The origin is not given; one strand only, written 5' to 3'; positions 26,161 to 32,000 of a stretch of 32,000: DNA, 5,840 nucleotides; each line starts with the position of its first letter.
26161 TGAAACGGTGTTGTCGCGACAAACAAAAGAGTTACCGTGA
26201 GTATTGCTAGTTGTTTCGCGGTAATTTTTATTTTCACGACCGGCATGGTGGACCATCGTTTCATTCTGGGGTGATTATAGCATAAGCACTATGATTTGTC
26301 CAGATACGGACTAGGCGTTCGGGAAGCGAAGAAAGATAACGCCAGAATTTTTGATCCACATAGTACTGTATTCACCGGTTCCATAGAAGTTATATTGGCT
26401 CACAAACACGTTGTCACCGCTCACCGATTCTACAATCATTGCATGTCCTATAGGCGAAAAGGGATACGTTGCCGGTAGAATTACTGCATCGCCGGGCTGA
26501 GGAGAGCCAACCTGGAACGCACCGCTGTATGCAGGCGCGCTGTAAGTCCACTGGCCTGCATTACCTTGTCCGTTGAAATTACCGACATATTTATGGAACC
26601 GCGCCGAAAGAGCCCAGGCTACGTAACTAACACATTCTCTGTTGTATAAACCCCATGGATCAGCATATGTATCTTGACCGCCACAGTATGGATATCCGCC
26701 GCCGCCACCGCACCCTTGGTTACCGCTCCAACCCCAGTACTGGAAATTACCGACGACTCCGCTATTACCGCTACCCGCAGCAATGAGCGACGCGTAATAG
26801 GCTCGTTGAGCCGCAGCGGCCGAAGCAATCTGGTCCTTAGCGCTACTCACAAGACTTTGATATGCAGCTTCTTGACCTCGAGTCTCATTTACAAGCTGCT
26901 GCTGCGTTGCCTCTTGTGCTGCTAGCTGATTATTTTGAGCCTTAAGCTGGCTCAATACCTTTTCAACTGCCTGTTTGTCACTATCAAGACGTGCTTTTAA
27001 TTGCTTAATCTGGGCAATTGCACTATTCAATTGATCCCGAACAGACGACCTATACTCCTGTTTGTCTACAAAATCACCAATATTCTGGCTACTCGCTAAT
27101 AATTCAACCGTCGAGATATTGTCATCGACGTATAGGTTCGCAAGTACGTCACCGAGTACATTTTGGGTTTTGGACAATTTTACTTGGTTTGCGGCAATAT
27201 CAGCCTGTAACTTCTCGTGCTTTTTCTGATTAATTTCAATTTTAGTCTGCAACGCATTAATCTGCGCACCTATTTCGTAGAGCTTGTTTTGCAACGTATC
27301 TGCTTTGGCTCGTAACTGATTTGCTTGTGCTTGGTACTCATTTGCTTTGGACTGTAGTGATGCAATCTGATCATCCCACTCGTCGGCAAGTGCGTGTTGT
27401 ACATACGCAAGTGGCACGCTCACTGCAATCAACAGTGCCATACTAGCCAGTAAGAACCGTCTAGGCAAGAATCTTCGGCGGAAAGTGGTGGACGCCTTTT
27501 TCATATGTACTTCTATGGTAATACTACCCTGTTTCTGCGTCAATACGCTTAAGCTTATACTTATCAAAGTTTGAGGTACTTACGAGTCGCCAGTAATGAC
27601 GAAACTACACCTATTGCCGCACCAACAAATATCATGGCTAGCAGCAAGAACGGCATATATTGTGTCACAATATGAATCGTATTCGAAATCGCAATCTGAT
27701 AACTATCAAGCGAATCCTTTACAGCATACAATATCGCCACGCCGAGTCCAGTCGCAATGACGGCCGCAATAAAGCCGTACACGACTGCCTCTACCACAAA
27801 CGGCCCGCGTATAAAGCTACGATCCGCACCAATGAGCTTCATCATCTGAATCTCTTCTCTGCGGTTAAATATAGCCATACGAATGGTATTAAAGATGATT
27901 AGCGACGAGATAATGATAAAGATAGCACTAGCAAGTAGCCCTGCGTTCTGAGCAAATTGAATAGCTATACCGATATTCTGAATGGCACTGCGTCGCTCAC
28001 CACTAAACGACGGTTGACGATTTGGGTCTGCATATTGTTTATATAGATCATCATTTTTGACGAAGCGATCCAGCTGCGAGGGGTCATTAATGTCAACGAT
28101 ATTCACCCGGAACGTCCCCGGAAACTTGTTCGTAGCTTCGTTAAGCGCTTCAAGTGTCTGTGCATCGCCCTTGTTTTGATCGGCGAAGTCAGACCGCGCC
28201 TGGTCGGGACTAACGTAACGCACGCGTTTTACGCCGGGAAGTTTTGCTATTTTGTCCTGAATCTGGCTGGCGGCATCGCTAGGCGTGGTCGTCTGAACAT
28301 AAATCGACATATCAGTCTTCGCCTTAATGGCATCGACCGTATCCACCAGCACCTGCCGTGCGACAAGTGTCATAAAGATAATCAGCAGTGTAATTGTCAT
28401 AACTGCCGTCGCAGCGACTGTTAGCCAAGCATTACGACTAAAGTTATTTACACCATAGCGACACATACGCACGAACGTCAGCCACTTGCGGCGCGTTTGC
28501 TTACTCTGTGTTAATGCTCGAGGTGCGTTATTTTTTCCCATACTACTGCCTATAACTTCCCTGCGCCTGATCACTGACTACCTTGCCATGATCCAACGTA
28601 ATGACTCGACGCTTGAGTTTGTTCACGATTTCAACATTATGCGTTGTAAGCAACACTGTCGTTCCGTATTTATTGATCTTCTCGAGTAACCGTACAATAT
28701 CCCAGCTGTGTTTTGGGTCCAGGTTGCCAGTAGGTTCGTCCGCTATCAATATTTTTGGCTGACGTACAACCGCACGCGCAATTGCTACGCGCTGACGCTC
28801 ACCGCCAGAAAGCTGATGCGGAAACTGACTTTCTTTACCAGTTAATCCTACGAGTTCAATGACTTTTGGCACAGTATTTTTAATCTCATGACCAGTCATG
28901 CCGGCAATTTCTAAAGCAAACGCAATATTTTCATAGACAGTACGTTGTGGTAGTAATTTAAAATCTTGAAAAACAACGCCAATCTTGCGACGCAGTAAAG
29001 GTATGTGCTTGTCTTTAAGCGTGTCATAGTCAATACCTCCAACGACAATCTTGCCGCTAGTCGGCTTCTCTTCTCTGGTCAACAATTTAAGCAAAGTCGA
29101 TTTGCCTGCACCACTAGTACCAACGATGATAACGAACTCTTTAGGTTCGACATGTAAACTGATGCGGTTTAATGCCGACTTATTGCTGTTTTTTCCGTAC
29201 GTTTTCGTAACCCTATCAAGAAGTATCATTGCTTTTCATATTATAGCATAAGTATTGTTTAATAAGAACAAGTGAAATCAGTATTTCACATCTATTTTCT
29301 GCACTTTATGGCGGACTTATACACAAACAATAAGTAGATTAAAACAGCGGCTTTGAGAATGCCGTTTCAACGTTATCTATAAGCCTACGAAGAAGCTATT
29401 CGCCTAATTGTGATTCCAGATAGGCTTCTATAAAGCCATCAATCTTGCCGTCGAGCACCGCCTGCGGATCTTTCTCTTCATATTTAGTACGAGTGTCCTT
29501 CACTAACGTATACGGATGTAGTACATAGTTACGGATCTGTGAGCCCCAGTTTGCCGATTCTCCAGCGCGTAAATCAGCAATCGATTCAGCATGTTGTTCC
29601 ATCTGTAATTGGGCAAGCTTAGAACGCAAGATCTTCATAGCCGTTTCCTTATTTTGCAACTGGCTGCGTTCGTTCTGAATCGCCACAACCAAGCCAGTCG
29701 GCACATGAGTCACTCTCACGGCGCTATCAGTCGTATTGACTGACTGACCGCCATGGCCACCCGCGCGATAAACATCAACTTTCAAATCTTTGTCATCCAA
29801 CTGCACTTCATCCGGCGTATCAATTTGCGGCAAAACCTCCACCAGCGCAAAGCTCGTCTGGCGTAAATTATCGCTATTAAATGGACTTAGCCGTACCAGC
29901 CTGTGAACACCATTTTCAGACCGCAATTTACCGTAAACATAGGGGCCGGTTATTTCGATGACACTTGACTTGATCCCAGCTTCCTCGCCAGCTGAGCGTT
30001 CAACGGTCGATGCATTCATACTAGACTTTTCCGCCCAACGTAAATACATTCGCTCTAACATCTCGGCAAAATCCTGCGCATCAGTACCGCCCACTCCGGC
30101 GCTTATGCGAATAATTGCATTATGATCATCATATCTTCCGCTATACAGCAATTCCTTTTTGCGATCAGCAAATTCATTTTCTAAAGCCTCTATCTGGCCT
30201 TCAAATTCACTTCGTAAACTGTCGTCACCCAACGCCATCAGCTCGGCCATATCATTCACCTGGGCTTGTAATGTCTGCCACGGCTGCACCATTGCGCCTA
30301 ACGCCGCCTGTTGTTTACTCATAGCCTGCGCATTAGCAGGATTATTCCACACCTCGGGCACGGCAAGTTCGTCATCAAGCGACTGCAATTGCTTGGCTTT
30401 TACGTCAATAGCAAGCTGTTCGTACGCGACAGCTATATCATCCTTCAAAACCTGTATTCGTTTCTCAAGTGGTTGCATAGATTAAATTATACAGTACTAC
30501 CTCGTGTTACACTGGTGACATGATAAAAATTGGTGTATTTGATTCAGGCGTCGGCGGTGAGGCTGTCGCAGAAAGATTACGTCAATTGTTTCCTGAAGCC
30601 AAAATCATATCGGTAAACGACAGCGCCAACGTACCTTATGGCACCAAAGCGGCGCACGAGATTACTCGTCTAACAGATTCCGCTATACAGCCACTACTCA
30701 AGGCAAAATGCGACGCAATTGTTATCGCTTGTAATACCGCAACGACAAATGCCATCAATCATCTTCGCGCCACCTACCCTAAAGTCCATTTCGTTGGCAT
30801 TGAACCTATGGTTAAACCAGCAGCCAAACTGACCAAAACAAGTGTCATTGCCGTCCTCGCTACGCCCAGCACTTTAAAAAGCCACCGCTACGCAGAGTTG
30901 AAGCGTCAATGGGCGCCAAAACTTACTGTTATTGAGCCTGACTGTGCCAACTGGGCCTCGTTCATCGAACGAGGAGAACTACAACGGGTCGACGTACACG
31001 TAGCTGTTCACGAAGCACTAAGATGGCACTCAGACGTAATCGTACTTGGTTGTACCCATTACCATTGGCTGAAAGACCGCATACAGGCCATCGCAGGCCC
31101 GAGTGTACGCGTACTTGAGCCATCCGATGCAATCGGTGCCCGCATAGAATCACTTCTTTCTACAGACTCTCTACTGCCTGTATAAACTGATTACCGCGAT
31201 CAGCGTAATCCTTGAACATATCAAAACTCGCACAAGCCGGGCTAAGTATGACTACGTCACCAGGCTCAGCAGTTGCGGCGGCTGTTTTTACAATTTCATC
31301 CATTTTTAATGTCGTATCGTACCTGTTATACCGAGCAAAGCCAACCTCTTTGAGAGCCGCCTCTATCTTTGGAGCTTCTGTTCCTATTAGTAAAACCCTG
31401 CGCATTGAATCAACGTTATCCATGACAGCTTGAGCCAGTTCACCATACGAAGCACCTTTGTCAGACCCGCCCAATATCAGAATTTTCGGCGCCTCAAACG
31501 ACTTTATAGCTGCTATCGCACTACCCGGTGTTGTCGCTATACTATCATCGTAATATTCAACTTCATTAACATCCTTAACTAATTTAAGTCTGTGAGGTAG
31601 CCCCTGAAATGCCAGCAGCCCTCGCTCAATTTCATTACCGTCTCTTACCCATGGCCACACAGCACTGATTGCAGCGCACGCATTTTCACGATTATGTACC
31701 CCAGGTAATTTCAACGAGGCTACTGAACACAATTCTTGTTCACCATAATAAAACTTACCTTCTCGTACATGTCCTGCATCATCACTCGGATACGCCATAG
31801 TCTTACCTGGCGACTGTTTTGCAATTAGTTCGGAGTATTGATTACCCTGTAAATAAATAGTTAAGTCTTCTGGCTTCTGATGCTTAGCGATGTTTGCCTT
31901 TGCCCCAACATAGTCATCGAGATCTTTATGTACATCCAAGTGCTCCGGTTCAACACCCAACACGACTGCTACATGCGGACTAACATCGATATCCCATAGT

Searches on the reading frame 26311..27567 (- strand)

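Call 8: search_protein_families(library=pfam, proteins=[window:26311-27567:-], max_evalue=0.001)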
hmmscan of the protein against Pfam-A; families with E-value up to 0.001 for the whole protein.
window:26311-27567:- (418 aa): 2 families
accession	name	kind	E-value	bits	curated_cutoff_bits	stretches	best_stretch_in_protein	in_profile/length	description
PF05257.22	CHAP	-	1.2e-11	45.4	26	1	304-393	3-81/81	CHAP domain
PF24922.1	ACBP4_C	-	0.0002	22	31.2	1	65-137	9-81/105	Acyl-CoA-binding domain-containing protein 4-6, C-terminal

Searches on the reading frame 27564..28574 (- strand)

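Call 8: search_protein_families(library=pfam, proteins=[window:27564-28574:-], max_evalue=0.001)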
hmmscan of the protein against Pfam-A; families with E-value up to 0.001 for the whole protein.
window:27564-28574:- (336 aa): 2 families
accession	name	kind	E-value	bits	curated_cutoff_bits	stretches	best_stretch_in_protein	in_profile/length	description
PF02687.27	FtsX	-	1.6e-20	73.7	25.5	1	214-335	2-117/120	FtsX-like permease C-terminal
PF18075.7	FtsX_ECD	-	3.4e-13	50.4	23.5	1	89-169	3-84/96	FtsX extracellular domain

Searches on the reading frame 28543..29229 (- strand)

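Call 8: search_protein_families(library=pfam, proteins=[window:28543-29229:-], max_evalue=0.001)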
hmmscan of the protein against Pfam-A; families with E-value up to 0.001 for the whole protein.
window:28543-29229:- (228 aa): 12 families
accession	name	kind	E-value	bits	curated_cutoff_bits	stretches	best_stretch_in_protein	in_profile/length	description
PF00005.33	ABC_tran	-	4.6e-39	134.6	25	1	20-167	1-136/137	ABC transporter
PF13304.12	AAA_21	-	1.8e-08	35.3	27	1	138-203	236-304/304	AAA domain, putative AbiEii toxin, Type IV TA system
PF02463.25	SMC_N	-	9.5e-06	25.6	40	0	114-208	111-208/220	RecF/RecN/SMC N terminal domain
PF13401.12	AAA_22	-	3.1e-05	24.7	27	1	30-165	5-92/130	AAA domain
PF03193.22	RsgA_GTPase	-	0.0001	22.6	30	1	15-59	92-135/174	RsgA GTPase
PF20720.3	nSTAND3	-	0.0001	22.5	27.2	0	20-52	7-39/155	Novel STAND NTPase 3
PF13166.12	AAA_13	-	0.00018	20.8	36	0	152-209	521-581/713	AAA domain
PF13238.12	AAA_18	-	0.00026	21.9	29.4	0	33-82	1-43/128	AAA domain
PF13555.12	AAA_29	-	0.0003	20.9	27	1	23-47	15-39/61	P-loop containing region of AAA domain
PF13191.12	AAA_16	-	0.00052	21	32.6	1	26-64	22-58/167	AAA ATPase domain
PF06414.18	Zeta_toxin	-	0.00056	19.8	22.3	1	30-75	16-58/199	Zeta toxin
PF00931.28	NB-ARC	-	0.0008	19.2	23.5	0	25-53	14-41/248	NB-ARC domain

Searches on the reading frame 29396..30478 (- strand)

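Call 8: search_protein_families(library=pfam, proteins=[window:29396-30478:-], max_evalue=0.001)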
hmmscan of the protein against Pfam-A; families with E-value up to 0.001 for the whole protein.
window:29396-30478:- (360 aa): 2 families
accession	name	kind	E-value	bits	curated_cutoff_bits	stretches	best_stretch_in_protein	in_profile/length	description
PF03462.23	PCRF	-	8.1e-49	166.5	24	1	29-213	3-194/194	PCRF domain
PF00472.26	RF-1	-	7.3e-38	129.5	35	1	224-330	4-116/116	RF-1 domain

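Call 94: search_protein_families(library=ncbifam, proteins=[window:29396-30478:-], max_evalue=0.001)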
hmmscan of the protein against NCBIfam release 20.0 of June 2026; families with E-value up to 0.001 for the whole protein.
window:29396-30478:- (360 aa): 5 families
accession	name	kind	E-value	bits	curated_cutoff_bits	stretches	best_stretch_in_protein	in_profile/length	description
TIGR00020.2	prfB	exception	7.1e-132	439.7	370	1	10-354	3-352/353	peptide chain release factor 2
TIGR00019.1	prfA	equivalog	1.2e-72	244.8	423.25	1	26-354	12-347/361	peptide chain release factor 1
NF001859.2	PRK00591.1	equivalog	4.7e-72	243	400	1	28-355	5-340/347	peptide chain release factor 1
TIGR03072.1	release_prfH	equivalog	8.7e-28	97.2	166.65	1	123-302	3-178/200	peptide chain release factor H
NF006718.0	PRK09256.1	equivalog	3.3e-09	36.6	100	1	222-256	7-41/140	alternative ribosome rescue aminoacyl-tRNA hydrolase ArfB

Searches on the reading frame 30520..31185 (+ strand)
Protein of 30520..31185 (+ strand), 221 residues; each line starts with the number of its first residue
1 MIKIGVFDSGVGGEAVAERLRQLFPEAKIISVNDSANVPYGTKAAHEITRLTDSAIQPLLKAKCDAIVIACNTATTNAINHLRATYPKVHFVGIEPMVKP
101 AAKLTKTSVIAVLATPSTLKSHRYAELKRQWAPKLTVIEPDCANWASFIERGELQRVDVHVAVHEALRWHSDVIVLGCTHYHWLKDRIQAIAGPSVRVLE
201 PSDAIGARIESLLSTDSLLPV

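Call 8: search_protein_families(library=pfam, proteins=[window:30520-31185:+], max_evalue=0.001)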
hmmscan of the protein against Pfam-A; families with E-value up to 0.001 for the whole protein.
window:30520-31185:+ (221 aa): 1 family
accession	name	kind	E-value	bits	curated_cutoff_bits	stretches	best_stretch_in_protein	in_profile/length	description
PF01177.27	Asp_Glu_race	-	1.3e-15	58.2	31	1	15-204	15-206/211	Asp/Glu/Hydantoin racemase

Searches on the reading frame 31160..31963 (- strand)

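Call 8: search_protein_families(library=pfam, proteins=[window:31160-31963:-], max_evalue=0.001)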
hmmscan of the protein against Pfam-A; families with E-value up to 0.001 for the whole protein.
window:31160-31963:- (267 aa): 2 families
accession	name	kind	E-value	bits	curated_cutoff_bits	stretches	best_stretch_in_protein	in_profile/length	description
PF02875.26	Mur_ligase_C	-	3e-14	54.4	28.4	1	124-244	1-127/127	Mur ligase, glutamate ligase domain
PF08245.18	Mur_ligase_M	-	3.9e-10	40.5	24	1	4-101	88-199/200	Mur ligase middle domain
